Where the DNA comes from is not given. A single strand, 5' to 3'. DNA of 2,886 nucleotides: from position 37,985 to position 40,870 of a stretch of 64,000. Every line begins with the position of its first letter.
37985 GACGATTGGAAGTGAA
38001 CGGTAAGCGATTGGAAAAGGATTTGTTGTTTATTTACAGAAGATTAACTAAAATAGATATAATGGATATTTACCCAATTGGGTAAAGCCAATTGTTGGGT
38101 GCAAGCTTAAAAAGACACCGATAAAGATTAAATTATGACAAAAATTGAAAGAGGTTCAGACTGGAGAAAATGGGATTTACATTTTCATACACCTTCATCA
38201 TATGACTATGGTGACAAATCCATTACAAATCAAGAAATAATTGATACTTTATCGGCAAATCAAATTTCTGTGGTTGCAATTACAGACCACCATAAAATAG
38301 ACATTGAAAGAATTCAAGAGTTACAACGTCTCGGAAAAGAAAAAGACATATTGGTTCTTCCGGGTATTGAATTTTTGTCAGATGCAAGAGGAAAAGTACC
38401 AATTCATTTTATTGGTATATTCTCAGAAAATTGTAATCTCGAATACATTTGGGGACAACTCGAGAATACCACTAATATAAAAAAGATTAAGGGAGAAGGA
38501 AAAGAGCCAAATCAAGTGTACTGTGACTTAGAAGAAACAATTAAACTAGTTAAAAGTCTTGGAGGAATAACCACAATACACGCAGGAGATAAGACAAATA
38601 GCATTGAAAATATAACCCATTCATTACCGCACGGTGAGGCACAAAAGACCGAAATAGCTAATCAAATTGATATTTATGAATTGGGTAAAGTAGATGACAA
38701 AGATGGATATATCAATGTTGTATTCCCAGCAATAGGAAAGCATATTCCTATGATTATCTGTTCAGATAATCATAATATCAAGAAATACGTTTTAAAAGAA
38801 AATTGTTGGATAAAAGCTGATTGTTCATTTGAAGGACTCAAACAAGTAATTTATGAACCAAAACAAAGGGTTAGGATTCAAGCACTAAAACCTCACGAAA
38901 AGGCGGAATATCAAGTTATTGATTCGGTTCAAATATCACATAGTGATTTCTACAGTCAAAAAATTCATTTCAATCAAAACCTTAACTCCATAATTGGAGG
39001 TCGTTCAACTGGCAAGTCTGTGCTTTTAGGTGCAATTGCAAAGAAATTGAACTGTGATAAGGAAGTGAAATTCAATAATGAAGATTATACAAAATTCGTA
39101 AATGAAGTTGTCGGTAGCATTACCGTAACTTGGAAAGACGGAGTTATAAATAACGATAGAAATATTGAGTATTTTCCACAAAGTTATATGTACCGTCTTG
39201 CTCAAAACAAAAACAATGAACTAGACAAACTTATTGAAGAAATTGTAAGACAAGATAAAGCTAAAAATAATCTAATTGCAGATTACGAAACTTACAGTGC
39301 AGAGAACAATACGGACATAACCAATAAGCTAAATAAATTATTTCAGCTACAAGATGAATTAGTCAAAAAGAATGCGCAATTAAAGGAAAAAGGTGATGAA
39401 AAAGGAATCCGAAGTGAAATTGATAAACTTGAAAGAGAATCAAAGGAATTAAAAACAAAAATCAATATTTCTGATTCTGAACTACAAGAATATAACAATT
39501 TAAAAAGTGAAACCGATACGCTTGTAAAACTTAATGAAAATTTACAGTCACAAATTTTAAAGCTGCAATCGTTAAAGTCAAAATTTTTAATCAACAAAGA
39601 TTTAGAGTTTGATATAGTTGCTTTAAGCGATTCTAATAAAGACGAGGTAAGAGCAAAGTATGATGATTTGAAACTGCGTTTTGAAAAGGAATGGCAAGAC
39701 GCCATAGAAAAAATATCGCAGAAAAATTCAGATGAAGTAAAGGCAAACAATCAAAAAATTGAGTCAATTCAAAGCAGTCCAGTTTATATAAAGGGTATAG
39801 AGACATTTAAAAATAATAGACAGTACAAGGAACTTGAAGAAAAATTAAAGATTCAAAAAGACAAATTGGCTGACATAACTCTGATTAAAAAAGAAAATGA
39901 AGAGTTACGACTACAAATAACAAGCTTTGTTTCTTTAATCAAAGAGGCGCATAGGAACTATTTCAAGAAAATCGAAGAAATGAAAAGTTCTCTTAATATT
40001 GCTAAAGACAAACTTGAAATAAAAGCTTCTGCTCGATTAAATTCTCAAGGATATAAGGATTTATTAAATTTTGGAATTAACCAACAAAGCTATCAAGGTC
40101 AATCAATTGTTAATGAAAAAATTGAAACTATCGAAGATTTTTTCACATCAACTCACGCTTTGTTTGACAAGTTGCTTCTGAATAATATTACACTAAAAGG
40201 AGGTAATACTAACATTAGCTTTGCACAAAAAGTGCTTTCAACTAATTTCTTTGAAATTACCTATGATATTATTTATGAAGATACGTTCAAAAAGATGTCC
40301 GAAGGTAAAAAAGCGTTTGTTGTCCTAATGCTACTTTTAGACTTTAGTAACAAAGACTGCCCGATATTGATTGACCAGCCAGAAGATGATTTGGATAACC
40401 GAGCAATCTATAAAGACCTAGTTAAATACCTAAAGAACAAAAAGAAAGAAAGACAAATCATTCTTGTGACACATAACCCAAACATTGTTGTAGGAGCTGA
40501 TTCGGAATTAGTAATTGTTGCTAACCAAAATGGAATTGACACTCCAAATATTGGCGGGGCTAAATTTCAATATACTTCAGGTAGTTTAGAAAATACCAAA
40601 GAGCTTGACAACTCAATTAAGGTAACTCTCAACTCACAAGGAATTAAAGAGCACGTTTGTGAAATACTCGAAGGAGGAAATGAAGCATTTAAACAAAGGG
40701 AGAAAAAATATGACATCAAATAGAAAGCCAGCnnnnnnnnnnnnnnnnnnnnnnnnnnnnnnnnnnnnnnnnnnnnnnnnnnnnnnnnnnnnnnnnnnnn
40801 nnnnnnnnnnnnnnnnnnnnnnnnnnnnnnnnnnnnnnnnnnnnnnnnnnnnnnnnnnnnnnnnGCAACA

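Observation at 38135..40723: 862-aa fusion of a PHP phosphoesterase to a Rad50/SbcC-like coiled-coil ABC ATPase: a single-chain nuclease-ATPase and candidate defence system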

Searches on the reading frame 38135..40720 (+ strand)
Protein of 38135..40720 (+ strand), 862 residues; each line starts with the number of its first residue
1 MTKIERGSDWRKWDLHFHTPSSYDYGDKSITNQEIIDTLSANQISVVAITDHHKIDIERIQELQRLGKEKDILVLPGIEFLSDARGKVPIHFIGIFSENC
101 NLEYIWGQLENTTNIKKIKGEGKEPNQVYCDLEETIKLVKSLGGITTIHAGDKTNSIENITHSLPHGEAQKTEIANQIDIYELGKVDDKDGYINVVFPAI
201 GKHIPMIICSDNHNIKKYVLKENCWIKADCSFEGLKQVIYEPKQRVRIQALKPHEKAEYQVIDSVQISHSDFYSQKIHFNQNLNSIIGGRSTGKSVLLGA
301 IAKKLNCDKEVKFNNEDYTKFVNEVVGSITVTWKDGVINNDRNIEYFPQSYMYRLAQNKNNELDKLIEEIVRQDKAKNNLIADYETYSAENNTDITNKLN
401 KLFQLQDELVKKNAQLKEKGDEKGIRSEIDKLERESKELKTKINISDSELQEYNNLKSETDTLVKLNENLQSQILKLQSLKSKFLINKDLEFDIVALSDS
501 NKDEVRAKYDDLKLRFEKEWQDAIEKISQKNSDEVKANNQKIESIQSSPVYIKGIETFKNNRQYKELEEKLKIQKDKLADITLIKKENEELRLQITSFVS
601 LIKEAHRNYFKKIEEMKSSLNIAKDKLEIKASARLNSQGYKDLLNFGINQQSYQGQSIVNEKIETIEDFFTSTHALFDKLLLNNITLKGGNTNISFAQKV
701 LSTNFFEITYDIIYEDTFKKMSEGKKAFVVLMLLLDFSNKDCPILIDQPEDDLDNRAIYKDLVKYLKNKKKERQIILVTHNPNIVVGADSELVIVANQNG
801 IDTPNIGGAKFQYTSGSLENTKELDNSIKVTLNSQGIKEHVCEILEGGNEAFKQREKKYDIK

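Call 3: search_protein_families(library=pfam, proteins=[window:38135-40720:+], max_evalue=1)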
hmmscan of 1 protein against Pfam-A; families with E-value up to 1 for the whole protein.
window:38135-40720:+ (862 aa): 8 families
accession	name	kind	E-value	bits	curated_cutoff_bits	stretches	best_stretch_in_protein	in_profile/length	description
PF02811.25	PHP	-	0.00041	21.1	26.4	1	14-108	1-91/164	PHP domain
PF02463.25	SMC_N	-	0.00066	19.6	40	1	275-801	18-218/220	RecF/RecN/SMC N terminal domain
PF13304.12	AAA_21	-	0.00073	20.1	27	1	544-785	65-303/304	AAA domain, putative AbiEii toxin, Type IV TA system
PF13555.12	AAA_29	-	0.0034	17.6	27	1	272-315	12-56/61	P-loop containing region of AAA domain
PF02183.23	HALZ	-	0.023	15.3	28.1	1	452-480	13-41/43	Homeobox associated leucine zipper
PF20237.3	DUF6594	-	0.033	14.5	30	1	402-544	28-172/238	Family of unknown function (DUF6594)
PF13521.12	AAA_28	-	0.081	13.6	27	1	286-329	4-35/164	AAA domain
PF00005.33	ABC_tran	-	0.84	10.7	25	1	285-388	15-110/137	ABC transporter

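Call 4: search_protein_families(library=ncbifam, proteins=[window:38135-40720:+], max_evalue=1)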
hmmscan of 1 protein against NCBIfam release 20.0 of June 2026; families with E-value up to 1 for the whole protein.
window:38135-40720:+ (862 aa): 9 families
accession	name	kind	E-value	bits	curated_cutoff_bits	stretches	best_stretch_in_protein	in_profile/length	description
NF045780.1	TrlF_fam_ATP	equivalog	5.3e-170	568.2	350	1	6-859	1-943/944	TrlF family AAA-like ATPase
NF045781.1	Spaf1101_AAA_ATP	equivalog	9e-47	160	475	3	34-799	96-793/836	Spaf_1101 family AAA-like ATPase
NF042955.1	Ppl_antiphage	equivalog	1.3e-38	132.6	1000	2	7-643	1-639/882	anti-phage protein Ppl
NF038032.1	CehA_McbA_metalo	domain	2.6e-06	27.1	80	1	10-81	2-68/315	CehA/McbA family metallohydrolase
NF047791.1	RNaseRnm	equivalog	7.8e-05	22.1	375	1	13-95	3-80/275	RNase RNM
NF041577.1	nside_bi_sphtase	equivalog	0.00068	18.9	400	1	12-96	3-80/276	3',5'-nucleoside bisphosphate phosphatase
NF047739.1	antiphage_MADS3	equivalog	0.0031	16.7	420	1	703-799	299-393/427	methylation-associated defense system AAA family ATPase MAD3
TIGR01842.1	type_I_sec_PrtD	subfamily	0.05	12.1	510.15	0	741-794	473-526/544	type I secretion system permease/ATPase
NF040873.1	AztA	equivalog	0.19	11.3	220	0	744-792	141-189/191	zinc ABC transporter ATP-binding protein AztA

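Call 5: search_protein_families(library=padloc, proteins=[window:38135-40720:+], max_evalue=1)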
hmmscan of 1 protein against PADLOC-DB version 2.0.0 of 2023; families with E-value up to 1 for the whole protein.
window:38135-40720:+ (862 aa): 7 families
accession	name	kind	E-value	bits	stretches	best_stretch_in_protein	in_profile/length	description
PDLC02208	Ppl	-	7.1e-28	95.2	2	7-311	4-314/894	-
PDLC04680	PDC-M49A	-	9.4e-12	42.3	3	703-861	522-671/674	-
PDLC04678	PDC-M49A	-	7.3e-10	35.7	2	697-858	526-675/681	-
PDLC03859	LmuB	-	1.4e-08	32.4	2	355-784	197-588/611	-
PDLC04169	GajA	-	0.0011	16.4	1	744-809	139-205/434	-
PDLC03863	LmuB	-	0.09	9.4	2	264-301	7-44/610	-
PDLC00647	ZorA3|ZorA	-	0.49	6.8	1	352-545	382-569/780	MotA/ExbB/TolQ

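Call 15: find_homologous_proteins(query=window:38135-40720:+, max_evalue=0.00001)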
Query window:38135-40720:+ (862 aa): 2769 proteins with E <= 0.00001 among 8000 candidates; the best 120 are listed.
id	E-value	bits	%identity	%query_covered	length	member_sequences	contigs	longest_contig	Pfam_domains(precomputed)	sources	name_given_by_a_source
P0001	0.0e+0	1889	100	100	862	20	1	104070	-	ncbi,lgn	-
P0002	0.0e+0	1789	95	100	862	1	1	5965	-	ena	-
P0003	0.0e+0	1694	89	100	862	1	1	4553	-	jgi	-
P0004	0.0e+0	1603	83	100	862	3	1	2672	-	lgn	-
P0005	0.0e+0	1598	83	100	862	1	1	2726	PF13304.13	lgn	-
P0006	0.0e+0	1555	81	100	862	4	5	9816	PF13304.13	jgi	jgi:hypothetical protein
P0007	0.0e+0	1488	78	100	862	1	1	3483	-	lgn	-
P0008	0.0e+0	1433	74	100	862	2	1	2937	PF13304.13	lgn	-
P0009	0.0e+0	1419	74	100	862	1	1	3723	PF13304.13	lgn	-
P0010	0.0e+0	1417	73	100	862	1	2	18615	PF13304.13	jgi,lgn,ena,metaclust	metaclust:\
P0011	0.0e+0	1411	73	100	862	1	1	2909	PF13304.13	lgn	-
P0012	0.0e+0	1409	74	100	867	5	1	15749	PF13304.13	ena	-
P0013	0.0e+0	1401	74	100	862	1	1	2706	PF02463.26,PF13304.13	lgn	-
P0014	0.0e+0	1392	73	100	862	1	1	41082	PF13304.13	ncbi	-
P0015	0.0e+0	1368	71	100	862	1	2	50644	PF02463.26,PF13304.13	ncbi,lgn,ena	-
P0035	0.0e+0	1281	67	100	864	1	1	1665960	-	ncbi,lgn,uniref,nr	ncbi:TrlF family AAA-like ATPase [Balneola vulgaris]|uniref:TrlF family AAA-like ATPase n=1 Tax=Baln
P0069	0.0e+0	1119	61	99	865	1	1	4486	PF02463.26,PF13304.13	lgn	-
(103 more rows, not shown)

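Call 16: find_encoding_contigs(protein=P0001, flank=10000, max_places=4)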
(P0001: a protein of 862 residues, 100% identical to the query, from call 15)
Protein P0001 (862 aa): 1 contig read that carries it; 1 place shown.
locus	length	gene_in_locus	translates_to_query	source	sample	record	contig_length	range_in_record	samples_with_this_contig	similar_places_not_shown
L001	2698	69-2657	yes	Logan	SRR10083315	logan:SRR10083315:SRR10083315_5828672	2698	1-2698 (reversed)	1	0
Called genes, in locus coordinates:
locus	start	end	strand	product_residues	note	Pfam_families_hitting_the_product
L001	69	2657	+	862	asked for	-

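Call 17: find_encoding_contigs(protein=P0035, flank=10000, max_places=3)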
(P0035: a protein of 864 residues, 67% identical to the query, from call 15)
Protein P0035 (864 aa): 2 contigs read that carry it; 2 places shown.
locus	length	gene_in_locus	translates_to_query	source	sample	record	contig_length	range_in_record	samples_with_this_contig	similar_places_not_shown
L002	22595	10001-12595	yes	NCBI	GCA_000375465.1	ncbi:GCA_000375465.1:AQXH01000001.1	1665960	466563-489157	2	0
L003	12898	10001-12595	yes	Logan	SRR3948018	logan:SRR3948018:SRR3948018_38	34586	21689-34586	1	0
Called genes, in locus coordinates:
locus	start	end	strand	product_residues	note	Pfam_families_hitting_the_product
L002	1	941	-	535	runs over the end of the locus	PF10079:Rossmann-like_BshC, PF24850:CC_BshC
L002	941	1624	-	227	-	PF02577:BFN_dom, PF02151:UVR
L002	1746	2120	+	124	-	PF00507:Oxidored_q4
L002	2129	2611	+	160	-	PF01058:Oxidored_q6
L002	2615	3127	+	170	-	PF00329:Complex1_30kDa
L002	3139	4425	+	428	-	PF00346:Complex1_49kDa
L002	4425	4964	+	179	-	PF01257:2Fe-2S_thioredx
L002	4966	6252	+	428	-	PF01512:Complex1_51K, PF10531:SLBB, PF22461:SLBB_2, PF10589:NADH_4Fe-4S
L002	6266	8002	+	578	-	PF13510:Fer2_4, PF10588:NADH-G_4Fe-4S_3, PF22117:Fer4_Nqo3, PF22151:Fer4_NDSU1, PF00384:Molybdopterin (weak)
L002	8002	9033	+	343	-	PF00146:NADHdh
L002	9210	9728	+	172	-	-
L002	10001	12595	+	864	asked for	-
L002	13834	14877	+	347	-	PF04909:Amidohydro_2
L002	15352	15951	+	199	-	-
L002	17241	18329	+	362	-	PF06271:RDD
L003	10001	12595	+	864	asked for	-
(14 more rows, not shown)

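Call 20: search_solved_structures(query=window:38135-40720:+, max_evalue=1, show_alignments=2)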
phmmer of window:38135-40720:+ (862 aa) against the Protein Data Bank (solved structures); distinct sequences matched with E-value up to 1: 11.
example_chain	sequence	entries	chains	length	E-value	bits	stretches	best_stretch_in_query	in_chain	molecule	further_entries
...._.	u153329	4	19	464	6.2e-05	24.8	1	719-794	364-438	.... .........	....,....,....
8v45_A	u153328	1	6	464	0.00017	23.4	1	719-794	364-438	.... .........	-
8ux9_B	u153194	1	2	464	0.00017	23.4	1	719-794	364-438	AriA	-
1e69_A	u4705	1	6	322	0.055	15.1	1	695-800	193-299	CHROMOSOME SEGREGATION SMC PROTEIN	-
5h66_B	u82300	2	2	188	0.074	14.6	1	720-802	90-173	Chromosome partition protein Smc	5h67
9kbj_A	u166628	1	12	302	0.11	14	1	286-340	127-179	Non-structural protein 1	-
5xu1_A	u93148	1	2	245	0.28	12.7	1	720-802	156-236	ABC transporter ATP-binding protein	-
9kbg_A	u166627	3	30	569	0.29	12.7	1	286-340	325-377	Non-structural protein 1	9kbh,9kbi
2yb1_A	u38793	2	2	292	0.78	11.2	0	14-96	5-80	AMIDOHYDROLASE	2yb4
9etk_A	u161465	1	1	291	0.79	11.2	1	13-96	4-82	Metal-dependent phosphoesterases (PHP family)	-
5h68_A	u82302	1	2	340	0.96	10.9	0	721-801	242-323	Chromosome partition protein Smc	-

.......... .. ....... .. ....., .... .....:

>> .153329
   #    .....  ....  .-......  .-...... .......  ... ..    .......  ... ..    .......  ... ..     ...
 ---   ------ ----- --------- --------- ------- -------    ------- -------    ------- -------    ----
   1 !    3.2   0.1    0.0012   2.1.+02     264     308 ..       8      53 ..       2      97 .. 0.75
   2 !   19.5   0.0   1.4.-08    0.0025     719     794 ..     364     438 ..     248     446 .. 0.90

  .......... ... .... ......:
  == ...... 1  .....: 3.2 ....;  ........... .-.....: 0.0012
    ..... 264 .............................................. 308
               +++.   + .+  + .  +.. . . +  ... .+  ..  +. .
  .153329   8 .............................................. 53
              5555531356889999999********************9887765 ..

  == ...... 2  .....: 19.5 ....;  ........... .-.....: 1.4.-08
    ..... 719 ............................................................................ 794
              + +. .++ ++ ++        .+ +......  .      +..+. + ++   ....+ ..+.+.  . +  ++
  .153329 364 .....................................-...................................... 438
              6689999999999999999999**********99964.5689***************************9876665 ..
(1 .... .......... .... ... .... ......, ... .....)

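Call 24: find_related_loci(query=A1, collection=genome_contigs, flank=10000)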
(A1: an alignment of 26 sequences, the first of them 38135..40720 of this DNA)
Query A1 (862 aa) in genome_contigs; peptide patterns used: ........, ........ (x = any residue, [..] = any of these).
318 stretches matched a pattern; 303 encode a relative of the query (tblastn E <= 1e-3); the best 80 are kept; 79 distinct loci.
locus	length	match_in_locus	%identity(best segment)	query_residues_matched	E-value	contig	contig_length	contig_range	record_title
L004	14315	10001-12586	73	1-862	0e+0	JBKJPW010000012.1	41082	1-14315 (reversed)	MAG: Bacteroidia bacterium isolate ant_bin.475 k117_4477865, whole genome shotgun sequence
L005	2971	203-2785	69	1-861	0e+0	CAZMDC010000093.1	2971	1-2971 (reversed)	MAG TPA_asm: uncultured Polaribacter sp. isolate SRP342821_co1_173 genome assembly, contig: NODE_34592_length_2971_cov_4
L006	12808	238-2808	69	1-861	0e+0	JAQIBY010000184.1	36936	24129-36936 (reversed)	MAG: Bacteroidales bacterium isolate GH38 k119_382719, whole genome shotgun sequence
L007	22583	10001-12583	69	1-861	0e+0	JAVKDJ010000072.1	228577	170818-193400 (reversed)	MAG: Cyclobacteriaceae bacterium isolate F3-SA18-10 k141_7677, whole genome shotgun sequence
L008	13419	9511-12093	68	1-861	0e+0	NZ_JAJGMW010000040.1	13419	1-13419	Leeuwenhoekiella parthenopeia strain Mr9 Scaffold40, whole genome shotgun sequence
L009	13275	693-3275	69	1-861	0e+0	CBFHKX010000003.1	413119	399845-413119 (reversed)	MAG: Lishizhenia sp. isolate AGTU_286_bin_17_indstr genome assembly, contig: AGTU_286_bin_17_indstr_c3, whole genome sho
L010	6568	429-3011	68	1-861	0e+0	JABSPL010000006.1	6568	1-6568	MAG: Flavobacteriaceae bacterium isolate DT_33 DT-Flavobacteriaceae-2_scaffold_6, whole genome shotgun sequence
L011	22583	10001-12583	69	1-861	0e+0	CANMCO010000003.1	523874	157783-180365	uncultured Aquimarina sp. isolate 17.fasta genome assembly, contig: NODE_3, whole genome shotgun sequence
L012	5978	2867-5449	62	1-861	0e+0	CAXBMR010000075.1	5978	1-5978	MAG TPA_asm: uncultured Fluviicola sp. isolate ERR2762121_concoct_59 genome assembly, contig: ERZ3421540.15105, whole ge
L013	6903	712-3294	61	1-861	0e+0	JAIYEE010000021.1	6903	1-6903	MAG: Runella sp. isolate H1_MAG_00058 pond_H1_MAG_00058_000000000070, whole genome shotgun sequence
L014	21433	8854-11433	60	1-861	0e+0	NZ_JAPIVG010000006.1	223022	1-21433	Pedobacter sandarakinus strain AMB P.sandarikinus_contig_6, whole genome shotgun sequence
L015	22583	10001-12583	61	1-861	0e+0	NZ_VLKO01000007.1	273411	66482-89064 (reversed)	Flavobacterium tiangeerense strain CGMCC 1.6847 IQ05DRAFT_scaffold00007.7, whole genome shotgun sequence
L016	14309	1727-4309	60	1-861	0e+0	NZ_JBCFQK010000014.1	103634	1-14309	Flavobacterium magnesitis strain FBOR7N2.3 14, whole genome shotgun sequence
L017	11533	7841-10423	62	1-861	0e+0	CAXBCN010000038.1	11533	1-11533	MAG TPA_asm: uncultured Cellulophaga sp. isolate ERR2762101_binner12_Refined_2 genome assembly, contig: ERZ3422273.2895,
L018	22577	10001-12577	55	1-859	0e+0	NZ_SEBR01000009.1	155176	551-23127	MAG: Flavobacterium sp. isolate PMG_227 scaffold_140, whole genome shotgun sequence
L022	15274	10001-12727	66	1-862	0e+0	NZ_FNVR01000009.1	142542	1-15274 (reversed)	Algoriphagus boritolerans DSM 17298 = JCM 18970 strain DSM 17298, whole genome shotgun sequence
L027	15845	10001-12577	46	2-862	0e+0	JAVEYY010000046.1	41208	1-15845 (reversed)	MAG: Tenuifilaceae bacterium isolate BF4_52 NODE_2677_length_41208_cov_28.909228_Biofilm4, whole genome shotgun sequence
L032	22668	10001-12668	44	3-862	0e+0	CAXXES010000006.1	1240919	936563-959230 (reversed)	MAG: uncultured Sunxiuqinia sp. isolate 265086c5-4c6e-4d68-95d9-2f43da8c74dd genome assembly, contig: contig_6, whole ge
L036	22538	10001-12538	41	3-862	0e+0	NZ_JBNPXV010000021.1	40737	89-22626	Roseimarinus sediminis strain DSM 28824 Ga0373291_21, whole genome shotgun sequence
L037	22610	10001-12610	43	6-861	0e+0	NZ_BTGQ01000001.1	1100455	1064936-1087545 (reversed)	Croceitalea sp. MTPC5 Contig01, whole genome shotgun sequence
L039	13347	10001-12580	41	2-862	0e+0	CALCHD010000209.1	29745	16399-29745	MAG TPA_asm: uncultured Bacteroidales bacterium isolate SRR6425760_bin.108_CONCOCT_v1.1_MAG genome assembly, contig: ERZ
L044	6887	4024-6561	39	3-862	0e+0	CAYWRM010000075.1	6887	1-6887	MAG TPA_asm: uncultured Lentimicrobiaceae bacterium isolate binchicken_co51_190 genome assembly, contig: NODE_4891_lengt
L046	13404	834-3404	39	4-862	3e-178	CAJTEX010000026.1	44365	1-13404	Bacteroidales bacterium isolate C34_57_MI_BP genome assembly, contig: MGBC000159.26, whole genome shotgun sequence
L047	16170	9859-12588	40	1-862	3e-176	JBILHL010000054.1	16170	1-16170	MAG: Crocinitomicaceae bacterium isolate ME2016-11-11_3300042882_group7_bin81 Rohwer_bin781_scaffold_24_c2, whole genome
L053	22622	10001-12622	37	7-861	1e-170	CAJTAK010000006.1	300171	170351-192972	Clostridia bacterium isolate A46_38.BP.DSS genome assembly, contig: MGBC000058.6, whole genome shotgun sequence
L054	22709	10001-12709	40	7-862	4e-169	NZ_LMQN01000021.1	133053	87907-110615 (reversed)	Chryseobacterium sp. Leaf405 contig_9, whole genome shotgun sequence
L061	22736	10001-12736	44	2-862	1e-156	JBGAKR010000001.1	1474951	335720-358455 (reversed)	MAG: Bacteroidia bacterium isolate MAG_AAO_H125.12 AAOH125-12_opera_contig_6, whole genome shotgun sequence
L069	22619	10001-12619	37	7-859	2e-170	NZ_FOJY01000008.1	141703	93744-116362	Acetitomaculum ruminis DSM 5522, whole genome shotgun sequence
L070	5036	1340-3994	37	2-862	2e-153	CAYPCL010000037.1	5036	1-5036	MAG TPA_asm: uncultured Candidatus Saccharibacteria bacterium isolate binchicken_co17_403 genome assembly, contig: NODE_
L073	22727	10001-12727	40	6-861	1e-148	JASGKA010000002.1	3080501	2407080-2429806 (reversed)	MAG: Pyrinomonadaceae bacterium isolate 5N531 JMF-2111-06-0005.ont.bin.531_1, whole genome shotgun sequence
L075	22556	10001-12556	35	1-861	8e-145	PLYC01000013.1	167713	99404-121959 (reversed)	MAG: Candidatus Doudnabacteria bacterium isolate palsa_1336 73.20120700_P3D.308_contig_10982, whole genome shotgun seque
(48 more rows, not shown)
